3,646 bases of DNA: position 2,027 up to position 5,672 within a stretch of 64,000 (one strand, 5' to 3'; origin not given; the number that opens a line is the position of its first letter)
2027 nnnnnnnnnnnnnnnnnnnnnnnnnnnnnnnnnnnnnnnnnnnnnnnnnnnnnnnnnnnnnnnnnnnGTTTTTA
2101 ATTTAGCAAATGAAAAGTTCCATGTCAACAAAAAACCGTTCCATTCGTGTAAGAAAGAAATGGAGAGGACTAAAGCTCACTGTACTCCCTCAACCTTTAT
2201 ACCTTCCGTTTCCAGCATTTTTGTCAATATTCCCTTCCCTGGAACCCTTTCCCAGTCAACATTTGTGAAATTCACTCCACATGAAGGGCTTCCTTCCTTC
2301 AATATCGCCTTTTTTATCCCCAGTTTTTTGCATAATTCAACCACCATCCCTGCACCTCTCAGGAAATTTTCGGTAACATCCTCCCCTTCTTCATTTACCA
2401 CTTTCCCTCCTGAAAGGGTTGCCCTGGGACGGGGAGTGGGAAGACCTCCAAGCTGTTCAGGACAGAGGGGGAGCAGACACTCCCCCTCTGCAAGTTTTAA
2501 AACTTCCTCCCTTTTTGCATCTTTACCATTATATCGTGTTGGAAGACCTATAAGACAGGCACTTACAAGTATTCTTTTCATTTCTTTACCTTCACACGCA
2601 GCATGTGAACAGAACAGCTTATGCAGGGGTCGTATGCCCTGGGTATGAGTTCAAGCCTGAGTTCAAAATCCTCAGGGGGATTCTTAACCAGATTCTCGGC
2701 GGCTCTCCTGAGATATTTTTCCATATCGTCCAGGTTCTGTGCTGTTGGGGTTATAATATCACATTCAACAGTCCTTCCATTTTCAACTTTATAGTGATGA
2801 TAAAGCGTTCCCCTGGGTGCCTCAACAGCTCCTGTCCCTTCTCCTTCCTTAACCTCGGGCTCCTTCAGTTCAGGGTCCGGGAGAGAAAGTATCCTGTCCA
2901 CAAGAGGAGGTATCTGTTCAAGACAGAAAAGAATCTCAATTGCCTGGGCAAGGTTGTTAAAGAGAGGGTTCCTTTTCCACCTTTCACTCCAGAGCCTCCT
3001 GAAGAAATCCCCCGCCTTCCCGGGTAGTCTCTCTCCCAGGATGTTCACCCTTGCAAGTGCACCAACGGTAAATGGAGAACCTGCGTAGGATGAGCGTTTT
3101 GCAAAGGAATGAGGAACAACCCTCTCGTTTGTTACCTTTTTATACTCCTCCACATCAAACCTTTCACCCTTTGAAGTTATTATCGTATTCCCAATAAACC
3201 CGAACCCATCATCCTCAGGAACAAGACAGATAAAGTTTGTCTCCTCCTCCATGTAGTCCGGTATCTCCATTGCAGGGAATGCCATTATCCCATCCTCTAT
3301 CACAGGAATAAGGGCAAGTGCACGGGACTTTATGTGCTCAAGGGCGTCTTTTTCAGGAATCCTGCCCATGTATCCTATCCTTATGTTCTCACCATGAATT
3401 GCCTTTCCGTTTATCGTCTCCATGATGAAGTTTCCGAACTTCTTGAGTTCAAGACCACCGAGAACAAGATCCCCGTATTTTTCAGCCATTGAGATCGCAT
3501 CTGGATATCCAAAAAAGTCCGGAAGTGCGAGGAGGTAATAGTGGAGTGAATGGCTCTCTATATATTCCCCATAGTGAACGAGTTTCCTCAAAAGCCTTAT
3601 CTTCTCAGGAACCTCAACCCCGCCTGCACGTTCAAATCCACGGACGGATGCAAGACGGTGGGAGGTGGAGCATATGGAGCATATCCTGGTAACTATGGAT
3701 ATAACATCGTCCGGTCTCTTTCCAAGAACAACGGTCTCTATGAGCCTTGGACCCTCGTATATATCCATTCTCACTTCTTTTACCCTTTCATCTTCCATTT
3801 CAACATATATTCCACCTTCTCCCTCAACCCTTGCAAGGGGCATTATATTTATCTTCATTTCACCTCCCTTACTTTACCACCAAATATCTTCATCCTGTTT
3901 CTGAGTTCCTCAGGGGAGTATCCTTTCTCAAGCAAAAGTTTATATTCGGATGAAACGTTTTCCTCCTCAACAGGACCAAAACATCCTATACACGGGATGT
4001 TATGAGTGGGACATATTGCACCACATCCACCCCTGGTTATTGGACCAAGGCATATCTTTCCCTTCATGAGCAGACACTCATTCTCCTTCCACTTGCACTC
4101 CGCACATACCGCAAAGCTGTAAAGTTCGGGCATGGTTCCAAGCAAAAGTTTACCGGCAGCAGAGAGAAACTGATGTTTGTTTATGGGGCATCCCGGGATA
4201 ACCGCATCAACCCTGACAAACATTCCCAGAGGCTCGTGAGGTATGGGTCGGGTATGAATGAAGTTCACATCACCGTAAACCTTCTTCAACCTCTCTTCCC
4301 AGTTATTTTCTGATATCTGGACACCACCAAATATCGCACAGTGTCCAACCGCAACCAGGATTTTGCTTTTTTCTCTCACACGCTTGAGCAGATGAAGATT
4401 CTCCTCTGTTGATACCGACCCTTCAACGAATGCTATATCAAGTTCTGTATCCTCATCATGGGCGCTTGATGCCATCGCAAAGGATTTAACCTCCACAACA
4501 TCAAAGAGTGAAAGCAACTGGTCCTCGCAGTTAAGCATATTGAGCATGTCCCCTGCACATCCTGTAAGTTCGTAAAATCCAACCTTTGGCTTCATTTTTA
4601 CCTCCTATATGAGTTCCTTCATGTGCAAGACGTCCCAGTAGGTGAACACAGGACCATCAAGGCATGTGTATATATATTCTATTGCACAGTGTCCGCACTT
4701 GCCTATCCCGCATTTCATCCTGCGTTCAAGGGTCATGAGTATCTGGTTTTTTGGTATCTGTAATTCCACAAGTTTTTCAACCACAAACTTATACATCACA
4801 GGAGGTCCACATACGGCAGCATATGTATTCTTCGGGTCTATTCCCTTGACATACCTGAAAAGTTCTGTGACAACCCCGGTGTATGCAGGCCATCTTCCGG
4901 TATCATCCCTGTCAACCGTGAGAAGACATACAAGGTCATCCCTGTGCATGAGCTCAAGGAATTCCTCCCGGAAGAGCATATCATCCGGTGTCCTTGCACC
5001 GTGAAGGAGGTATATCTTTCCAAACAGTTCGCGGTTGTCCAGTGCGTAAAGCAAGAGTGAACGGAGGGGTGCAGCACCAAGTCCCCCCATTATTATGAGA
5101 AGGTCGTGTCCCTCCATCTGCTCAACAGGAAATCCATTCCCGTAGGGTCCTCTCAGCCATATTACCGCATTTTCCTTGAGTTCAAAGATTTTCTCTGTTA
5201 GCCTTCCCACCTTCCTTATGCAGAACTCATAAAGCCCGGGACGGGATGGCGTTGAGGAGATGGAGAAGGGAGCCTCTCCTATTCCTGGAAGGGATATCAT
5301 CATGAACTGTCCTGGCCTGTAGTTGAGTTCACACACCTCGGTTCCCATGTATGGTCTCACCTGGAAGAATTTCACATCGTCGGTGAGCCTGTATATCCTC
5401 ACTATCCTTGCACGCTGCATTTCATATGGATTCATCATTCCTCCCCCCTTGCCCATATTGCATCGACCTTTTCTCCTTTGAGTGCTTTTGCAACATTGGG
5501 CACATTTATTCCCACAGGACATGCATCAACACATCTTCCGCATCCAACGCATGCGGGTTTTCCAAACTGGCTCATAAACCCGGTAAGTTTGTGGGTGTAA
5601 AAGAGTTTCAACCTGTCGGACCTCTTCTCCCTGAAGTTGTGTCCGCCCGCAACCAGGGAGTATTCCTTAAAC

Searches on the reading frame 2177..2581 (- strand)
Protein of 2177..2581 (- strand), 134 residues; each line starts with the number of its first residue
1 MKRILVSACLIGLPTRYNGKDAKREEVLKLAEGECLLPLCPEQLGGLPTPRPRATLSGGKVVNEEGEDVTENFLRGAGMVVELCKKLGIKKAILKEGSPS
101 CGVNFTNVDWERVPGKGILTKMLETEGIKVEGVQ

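Call 7: search_protein_families(library=pfam, proteins=[window:2177-2581:-])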
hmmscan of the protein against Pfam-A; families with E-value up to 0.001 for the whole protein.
window:2177-2581:- (134 aa): 1 family
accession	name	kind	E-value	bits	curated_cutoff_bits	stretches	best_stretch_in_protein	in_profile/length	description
PF04463.17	2-thiour_desulf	-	1.4e-34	119.5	34.7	1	4-130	1-136/141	2-thiouracil desulfurase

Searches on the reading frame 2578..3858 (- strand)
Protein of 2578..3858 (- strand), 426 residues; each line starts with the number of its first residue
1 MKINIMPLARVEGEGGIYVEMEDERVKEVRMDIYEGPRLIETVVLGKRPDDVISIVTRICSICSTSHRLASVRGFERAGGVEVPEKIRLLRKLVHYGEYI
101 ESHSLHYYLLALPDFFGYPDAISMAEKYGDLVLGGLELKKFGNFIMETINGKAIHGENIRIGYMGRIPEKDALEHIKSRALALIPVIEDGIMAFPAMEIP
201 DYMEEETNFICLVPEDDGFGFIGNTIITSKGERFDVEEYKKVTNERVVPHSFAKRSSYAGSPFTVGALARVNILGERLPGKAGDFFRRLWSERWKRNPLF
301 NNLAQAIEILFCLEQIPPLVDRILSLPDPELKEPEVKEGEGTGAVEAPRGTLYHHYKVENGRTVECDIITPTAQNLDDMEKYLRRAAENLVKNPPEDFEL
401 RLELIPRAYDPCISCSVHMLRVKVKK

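Call 7: search_protein_families(library=pfam, proteins=[window:2578-3858:-])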
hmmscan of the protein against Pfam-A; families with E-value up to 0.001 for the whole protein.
window:2578-3858:- (426 aa): 1 family
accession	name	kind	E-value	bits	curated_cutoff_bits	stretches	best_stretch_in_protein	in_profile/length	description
PF00374.24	NiFeSe_Hases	-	3.2e-33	115.9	25.8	2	38-121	1-84/508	Nickel-dependent hydrogenase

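Call 9: search_solved_structures(query=window:2578-3858:-, max_evalue=0.00001)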
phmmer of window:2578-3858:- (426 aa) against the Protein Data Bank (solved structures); distinct sequences matched with E-value up to 0.00001: 69 (the best 60 are shown).
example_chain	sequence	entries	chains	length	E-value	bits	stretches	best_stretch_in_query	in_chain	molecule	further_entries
9nez_D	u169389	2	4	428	3.6e-100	339.1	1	3-421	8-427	Sulfhydrogenase 1 subunit alpha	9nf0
5yxy_A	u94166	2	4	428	1.2e-99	337.5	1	3-421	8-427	Cytosolic NiFe-hydrogenase, alpha subunit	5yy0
9e1j_B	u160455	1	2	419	7.5e-99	334.8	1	3-418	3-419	Sulfhydrogenase 1 subunit alpha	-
9e15_B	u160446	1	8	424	7.7e-99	334.7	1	3-418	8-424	Sulfhydrogenase 1 subunit alpha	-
5odc_F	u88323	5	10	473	1.1e-50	176.1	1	2-420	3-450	Methyl-viologen reducing hydrogenase subunit A | Methyl-viologen reducing hydrogenase, subunit A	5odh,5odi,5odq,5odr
7t2r_D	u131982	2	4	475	1.1e-47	166.3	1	2-420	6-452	NiFe hydrogenase large subunit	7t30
9sfi_g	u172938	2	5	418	4.4e-45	157.6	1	2-390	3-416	Coenzyme F420-reducing hydrogenase, alpha subunit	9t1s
9sw2_F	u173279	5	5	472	2.5e-41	145.3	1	2-421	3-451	F420-non-reducing hydrogenase subunit A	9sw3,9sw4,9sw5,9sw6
5xf9_D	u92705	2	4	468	4.5e-39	137.8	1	3-418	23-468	NAD-reducing hydrogenase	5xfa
5jsu_B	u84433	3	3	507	2.9e-33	118.7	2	3-168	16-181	Periplasmic [NiFeSe] hydrogenase, large subunit, selenocysteine-containing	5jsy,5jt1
5jsh_B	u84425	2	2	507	9.4e-32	113.7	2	3-168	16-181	Periplasmic [NiFeSe] hydrogenase, large subunit, selenocysteine-containing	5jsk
6z8m_B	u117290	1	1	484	7.1e-31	110.8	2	3-168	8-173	Periplasmic [NiFeSe] hydrogenase, large subunit, selenocysteine-containing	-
6ruc_B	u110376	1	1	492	7.7e-31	110.7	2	3-168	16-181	Periplasmic [NiFeSe] hydrogenase, large subunit, selenocysteine-containing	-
6z8o_B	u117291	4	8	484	1.9e-30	109.4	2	3-168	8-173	Periplasmic [NiFeSe] hydrogenase, large subunit, selenocysteine-containing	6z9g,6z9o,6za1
6ru9_B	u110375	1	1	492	2e-30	109.3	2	3-168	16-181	Periplasmic [NiFeSe] hydrogenase, large subunit, selenocysteine-containing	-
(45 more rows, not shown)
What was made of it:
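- On Group 3b (sulfhydrogenase-type) [NiFe] hydrogenase: P. furiosus SHI alpha 9nez at E 4e-100 and T. kodakarensis 5yxy at 1e-99, against group 3c MvhA at 1e-50 (call 9).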

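Call 11: search_protein_families(library=ncbifam, proteins=[window:2578-3858:-])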
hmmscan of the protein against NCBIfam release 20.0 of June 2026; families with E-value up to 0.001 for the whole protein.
window:2578-3858:- (426 aa): 12 families
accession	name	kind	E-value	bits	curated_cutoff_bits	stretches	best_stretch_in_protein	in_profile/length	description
NF040828.1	sulfhyd_ShyA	equivalog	2.6e-111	372.4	700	1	1-421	1-414/415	NAD(P)-dependent hydrogenase/sulfhydrogenase 2 subunit alpha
NF040832.1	sulfhyd_HydA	equivalog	1.1e-109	367.4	880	1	3-421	5-425/426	NADPH-dependent hydrogenase/sulfhydrogenase 1 subunit alpha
NF041785.2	VhuA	equivalog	2.6e-46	158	800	1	2-392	3-418/418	F420-non-reducing hydrogenase Vhu subunit A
NF033181.1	NiFeSe_hydrog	equivalog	2.6e-44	152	600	2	2-122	3-122/507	nickel-dependent hydrogenase large subunit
TIGR03295.1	frhA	equivalog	1.6e-40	139.4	392.5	1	2-422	4-399/412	coenzyme F420 hydrogenase subunit alpha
NF045518.1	H2_NiFeSe_large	exception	8.7e-40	136.9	780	2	1-128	2-128/485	NiFeSe hydrogenase large subunit HysA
NF007778.0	PRK10467.1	equivalog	2.5e-22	78.9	969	2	2-122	4-123/567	hydrogenase 2 large subunit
NF007550.0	PRK10170.1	equivalog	9.9e-18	63.8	1101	1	5-122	21-138/597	Ni/Fe-hydrogenase large subunit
NF041786.2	VhuU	equivalog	3.2e-06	26.8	70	1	402-423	11-32/45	F420-non-reducing hydrogenase selenoprotein subunit VhuU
NF004739.1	PRK06075.1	equivalog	2e-05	23.6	360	0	13-103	14-104/384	NADH-quinone oxidoreductase subunit D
TIGR01962.1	NuoD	equivalog_domain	0.00021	20.3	459.35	0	17-106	20-109/386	NADH dehydrogenase (quinone) subunit D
NF040602.1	F420_dehyd_FpoD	exception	0.00023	20.3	600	1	18-106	26-114/372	F420H2 dehydrogenase subunit FpoD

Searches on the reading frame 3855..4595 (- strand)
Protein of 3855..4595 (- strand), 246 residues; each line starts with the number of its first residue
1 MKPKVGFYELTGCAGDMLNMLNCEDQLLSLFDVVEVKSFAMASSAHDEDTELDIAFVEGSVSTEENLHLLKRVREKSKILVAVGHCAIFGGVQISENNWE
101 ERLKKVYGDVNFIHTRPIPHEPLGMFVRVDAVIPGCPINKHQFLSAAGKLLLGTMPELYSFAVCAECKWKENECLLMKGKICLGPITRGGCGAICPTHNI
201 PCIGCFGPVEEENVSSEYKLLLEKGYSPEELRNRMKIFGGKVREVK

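Call 7: search_protein_families(library=pfam, proteins=[window:3855-4595:-])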
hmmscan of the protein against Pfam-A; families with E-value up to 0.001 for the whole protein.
window:3855-4595:- (246 aa): 1 family
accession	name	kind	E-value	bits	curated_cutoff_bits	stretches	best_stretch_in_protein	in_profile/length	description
PF01058.29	Oxidored_q6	-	5.1e-25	88.1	27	1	13-146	1-124/128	NADH ubiquinone oxidoreductase, 20 Kd subunit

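Call 11: search_protein_families(library=ncbifam, proteins=[window:3855-4595:-])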
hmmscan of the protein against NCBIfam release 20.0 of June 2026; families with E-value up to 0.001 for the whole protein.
window:3855-4595:- (246 aa): 5 families
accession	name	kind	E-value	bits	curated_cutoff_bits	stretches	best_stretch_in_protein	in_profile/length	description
NF040836.1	sulfhyd_HydD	equivalog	2.4e-63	213.8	500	1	3-241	6-247/261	NADPH-dependent hydrogenase/sulfhydrogenase 1 subunit delta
NF040831.1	sulfhyd_ShyD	equivalog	1.3e-57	195.1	460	1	4-238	2-237/240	NAD(P)-dependent hydrogenase/sulfhydrogenase 2 subunit delta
NF045875.1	F420_non_VhuG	exception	1.4e-34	119.6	450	2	2-170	4-183/286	F420-non-reducing hydrogenase subunit VhuG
TIGR03294.1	FrhG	equivalog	5.6e-18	65.5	245.5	1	3-201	2-192/228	coenzyme F420 hydrogenase subunit gamma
NF007779.0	PRK10468.1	equivalog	0.00074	18.6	659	0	65-151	136-206/372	hydrogenase 2 small subunit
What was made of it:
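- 3855..4595 (-): hydD, the delta (small) subunit. calls 7, 11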

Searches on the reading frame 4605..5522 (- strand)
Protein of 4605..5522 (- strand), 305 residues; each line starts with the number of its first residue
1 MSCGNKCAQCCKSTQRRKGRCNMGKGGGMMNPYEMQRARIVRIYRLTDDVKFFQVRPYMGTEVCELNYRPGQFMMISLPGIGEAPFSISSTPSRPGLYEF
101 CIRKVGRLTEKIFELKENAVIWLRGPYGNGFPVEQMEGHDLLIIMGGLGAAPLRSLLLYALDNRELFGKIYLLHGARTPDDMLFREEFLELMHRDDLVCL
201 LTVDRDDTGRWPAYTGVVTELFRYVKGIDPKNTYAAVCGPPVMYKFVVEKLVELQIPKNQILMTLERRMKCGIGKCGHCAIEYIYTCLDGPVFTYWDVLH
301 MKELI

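Call 7: search_protein_families(library=pfam, proteins=[window:4605-5522:-])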
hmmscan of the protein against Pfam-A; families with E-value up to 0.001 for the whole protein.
window:4605-5522:- (305 aa): 3 families
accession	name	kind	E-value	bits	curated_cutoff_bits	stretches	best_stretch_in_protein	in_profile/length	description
PF00175.26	NAD_binding_1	-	3.6e-15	57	22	1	144-248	2-108/109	Oxidoreductase NAD-binding domain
PF10418.14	DHODB_Fe-S_bind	-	6.1e-11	42.3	23.9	1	266-298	1-40/41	Iron-sulfur cluster binding domain of dihydroorotate dehydrogenase B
PF00970.30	FAD_binding_6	-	2.5e-05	25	21.1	1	39-129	3-96/99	Oxidoreductase FAD-binding domain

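Call 11: search_protein_families(library=ncbifam, proteins=[window:4605-5522:-])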
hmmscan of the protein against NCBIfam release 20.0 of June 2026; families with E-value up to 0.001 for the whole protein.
window:4605-5522:- (305 aa): 22 families
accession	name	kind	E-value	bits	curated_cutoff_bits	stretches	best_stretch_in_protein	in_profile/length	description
NF006220.0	PRK08345.1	subfamily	2.2e-96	322.6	395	1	30-305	5-294/294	cytochrome-c3 hydrogenase subunit gamma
NF040830.1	sulfhyd_ShyC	equivalog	2.2e-79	266.7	600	1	30-305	1-288/288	NAD(P)-dependent hydrogenase/sulfhydrogenase 2 subunit gamma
NF040835.1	sulfhyd_HydG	equivalog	8.7e-79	264.8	650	1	30-301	12-287/292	NADPH-dependent hydrogenase/sulfhydrogenase 1 subunit gamma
TIGR02911.1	sulfite_red_B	equivalog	1e-59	201.8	288.6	1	65-296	28-254/261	anaerobic sulfite reductase subunit AsrB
NF000796.0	PRK00054.1-1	equivalog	1.1e-45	155.9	224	1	35-297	3-234/254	dihydroorotate dehydrogenase electron transfer subunit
NF000798.0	PRK00054.1-3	equivalog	1.1e-23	84.1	219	1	66-298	29-242/244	dihydroorotate dehydrogenase electron transfer subunit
NF004862.0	PRK06222.1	subfamily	1e-18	67.9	220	1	67-294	27-244/281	sulfide/dihydroorotate dehydrogenase-like FAD/NAD-binding protein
NF000799.0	PRK00054.1-4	equivalog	4e-18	65.4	314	1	61-298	27-256/258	dihydroorotate dehydrogenase electron transfer subunit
NF009414.0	PRK12778.1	equivalog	8.1e-17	60.7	1103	1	67-295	27-245/752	bifunctional dihydroorotate dehydrogenase B NAD binding subunit/NADPH-dependent glutamate synthase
TIGR01941.1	nqrF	equivalog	1.2e-15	57.4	295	1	104-263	238-400/405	NADH:ubiquinone reductase (Na(+)-transporting) subunit F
NF058606.1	GlBtMonoRdsGbcB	equivalog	9.4e-15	54.4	500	1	38-251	16-231/362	glycine betaine monooxygenase reductase subunit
NF045803.1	MethMoxFADbindMmoC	equivalog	1.3e-14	53.7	500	1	37-263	108-337/343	aromatic/alkene monooxygenase hydroxylase FAD-binding subunit MmoC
NF005963.0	PRK08051.1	equivalog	1.4e-13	50.7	230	1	64-253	27-216/233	NAD(P)H-flavin reductase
NF040810.1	BenC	equivalog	8e-13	48.2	430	1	37-260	106-324/333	benzoate 1,2-dioxygenase electron transfer component BenC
NF004470.0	PRK05802.1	equivalog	8.8e-13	48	313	1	34-283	64-305/330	sulfide/dihydroorotate dehydrogenase-like FAD/NAD-binding protein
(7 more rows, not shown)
